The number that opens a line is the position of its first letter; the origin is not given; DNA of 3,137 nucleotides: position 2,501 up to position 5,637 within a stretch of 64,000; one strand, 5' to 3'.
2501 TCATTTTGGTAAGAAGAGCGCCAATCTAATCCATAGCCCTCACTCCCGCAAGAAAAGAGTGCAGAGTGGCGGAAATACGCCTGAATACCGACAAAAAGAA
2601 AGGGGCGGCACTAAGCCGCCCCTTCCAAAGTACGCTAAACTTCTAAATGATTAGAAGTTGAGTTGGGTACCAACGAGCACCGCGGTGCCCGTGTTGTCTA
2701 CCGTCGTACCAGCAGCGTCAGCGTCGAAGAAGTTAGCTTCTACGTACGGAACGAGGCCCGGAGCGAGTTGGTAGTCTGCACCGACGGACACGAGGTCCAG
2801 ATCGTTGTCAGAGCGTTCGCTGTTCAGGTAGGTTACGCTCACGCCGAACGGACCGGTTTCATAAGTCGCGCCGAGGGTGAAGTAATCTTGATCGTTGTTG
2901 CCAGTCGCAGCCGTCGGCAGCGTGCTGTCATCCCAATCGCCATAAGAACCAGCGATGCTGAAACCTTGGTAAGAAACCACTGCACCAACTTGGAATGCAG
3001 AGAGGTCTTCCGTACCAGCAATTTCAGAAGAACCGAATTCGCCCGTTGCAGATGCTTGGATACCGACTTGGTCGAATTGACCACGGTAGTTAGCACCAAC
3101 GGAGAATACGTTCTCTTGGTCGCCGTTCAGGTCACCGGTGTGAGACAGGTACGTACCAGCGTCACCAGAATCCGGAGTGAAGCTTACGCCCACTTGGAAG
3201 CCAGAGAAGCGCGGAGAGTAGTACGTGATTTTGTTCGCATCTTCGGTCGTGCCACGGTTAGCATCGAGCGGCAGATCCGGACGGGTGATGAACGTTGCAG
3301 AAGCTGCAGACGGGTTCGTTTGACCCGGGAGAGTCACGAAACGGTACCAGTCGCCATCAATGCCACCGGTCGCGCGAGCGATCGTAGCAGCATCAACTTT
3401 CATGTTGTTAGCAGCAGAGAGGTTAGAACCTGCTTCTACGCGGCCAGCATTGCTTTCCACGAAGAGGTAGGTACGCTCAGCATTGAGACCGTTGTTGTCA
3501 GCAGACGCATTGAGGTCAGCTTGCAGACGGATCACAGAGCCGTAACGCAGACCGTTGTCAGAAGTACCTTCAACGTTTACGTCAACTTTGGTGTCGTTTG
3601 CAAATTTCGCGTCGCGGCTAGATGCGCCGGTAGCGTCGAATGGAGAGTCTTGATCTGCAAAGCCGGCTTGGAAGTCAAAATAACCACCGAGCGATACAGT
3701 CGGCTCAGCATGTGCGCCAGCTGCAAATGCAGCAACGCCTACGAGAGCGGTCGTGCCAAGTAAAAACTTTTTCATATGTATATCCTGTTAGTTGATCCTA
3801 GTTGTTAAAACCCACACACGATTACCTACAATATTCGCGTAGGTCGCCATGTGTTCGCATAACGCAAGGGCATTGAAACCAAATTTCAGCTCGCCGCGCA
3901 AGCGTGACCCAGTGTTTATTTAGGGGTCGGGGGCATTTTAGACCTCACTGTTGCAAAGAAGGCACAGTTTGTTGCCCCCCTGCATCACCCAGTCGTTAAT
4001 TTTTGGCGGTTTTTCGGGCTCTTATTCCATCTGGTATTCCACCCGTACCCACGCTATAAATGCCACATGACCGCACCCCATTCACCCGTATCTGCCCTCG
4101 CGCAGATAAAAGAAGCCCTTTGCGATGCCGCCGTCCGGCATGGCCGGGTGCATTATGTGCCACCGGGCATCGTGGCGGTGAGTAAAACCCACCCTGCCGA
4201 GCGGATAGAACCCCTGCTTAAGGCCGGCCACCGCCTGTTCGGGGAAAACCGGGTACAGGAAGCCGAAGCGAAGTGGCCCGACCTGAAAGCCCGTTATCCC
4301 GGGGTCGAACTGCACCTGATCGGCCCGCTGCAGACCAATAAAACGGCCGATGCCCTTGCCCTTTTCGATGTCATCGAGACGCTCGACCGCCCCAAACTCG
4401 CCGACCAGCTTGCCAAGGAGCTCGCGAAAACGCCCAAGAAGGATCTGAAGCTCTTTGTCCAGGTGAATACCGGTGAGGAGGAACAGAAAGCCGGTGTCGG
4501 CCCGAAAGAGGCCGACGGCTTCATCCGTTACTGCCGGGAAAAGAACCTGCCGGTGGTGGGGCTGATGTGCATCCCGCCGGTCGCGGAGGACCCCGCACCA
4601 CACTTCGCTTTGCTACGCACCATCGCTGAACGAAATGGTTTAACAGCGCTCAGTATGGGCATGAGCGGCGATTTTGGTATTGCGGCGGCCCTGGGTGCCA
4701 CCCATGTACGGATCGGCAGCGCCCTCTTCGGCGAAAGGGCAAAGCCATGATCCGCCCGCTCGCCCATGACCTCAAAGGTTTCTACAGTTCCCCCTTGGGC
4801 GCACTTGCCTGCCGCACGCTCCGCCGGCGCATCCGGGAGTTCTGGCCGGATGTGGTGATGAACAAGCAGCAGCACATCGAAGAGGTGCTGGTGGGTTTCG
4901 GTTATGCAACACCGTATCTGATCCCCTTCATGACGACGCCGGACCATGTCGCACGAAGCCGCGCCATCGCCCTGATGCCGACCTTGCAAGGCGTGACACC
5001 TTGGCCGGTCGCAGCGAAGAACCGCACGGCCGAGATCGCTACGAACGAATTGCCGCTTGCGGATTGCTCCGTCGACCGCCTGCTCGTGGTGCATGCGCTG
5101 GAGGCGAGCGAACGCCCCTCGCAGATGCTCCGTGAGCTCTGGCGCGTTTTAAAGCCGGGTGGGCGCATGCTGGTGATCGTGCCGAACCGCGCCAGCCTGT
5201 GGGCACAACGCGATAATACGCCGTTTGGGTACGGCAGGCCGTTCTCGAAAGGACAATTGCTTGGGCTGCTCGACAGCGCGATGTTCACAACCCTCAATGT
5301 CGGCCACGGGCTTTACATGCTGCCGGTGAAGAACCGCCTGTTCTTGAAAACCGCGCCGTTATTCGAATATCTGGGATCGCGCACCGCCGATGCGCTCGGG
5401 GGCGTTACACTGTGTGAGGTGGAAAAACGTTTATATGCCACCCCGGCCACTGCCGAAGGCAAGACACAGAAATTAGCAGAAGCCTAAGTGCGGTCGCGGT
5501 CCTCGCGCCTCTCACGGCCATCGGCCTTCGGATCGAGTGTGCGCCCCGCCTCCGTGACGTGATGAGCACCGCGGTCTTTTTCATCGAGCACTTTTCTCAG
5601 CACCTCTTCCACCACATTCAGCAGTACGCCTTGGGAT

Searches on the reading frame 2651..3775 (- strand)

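Call 8: search_protein_families(library=pfam, proteins=[window:2651-3775:-], max_evalue=0.00001)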
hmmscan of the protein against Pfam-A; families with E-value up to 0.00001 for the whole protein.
window:2651-3775:- (374 aa): 1 family
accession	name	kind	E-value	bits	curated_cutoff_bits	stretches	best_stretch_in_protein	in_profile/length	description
PF13609.12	Porin_4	-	5.6e-42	145.1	27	1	9-354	3-309/310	Gram-negative porin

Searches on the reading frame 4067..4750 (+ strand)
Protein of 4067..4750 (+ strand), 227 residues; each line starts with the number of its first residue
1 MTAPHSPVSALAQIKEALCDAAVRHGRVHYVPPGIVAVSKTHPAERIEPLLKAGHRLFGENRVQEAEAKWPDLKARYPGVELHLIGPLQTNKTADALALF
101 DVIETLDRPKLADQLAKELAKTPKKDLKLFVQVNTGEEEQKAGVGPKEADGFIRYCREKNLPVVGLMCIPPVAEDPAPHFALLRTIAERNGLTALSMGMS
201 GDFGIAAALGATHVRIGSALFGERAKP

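Call 8: search_protein_families(library=pfam, proteins=[window:4067-4750:+], max_evalue=0.00001)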
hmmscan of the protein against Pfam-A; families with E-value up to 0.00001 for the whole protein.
window:4067-4750:+ (227 aa): 1 family
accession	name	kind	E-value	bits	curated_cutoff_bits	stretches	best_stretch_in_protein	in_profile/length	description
PF01168.26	Ala_racemase_N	-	6.6e-19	68.9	24.1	1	34-224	22-219/220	Alanine racemase, N-terminal domain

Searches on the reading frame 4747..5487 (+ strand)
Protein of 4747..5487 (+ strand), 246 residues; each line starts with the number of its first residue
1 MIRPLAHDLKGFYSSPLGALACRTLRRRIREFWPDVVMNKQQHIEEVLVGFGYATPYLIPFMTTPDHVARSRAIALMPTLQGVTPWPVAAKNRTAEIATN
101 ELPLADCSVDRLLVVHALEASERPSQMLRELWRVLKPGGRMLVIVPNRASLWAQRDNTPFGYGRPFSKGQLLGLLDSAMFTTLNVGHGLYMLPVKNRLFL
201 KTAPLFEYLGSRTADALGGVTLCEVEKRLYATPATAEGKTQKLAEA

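Call 8: search_protein_families(library=pfam, proteins=[window:4747-5487:+], max_evalue=0.00001)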
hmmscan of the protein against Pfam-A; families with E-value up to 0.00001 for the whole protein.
window:4747-5487:+ (246 aa): 1 family
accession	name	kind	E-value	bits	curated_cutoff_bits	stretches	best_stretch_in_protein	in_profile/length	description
PF08241.18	Methyltransf_11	-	8.3e-09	36.4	21.2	1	98-142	50-94/95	Methyltransferase domain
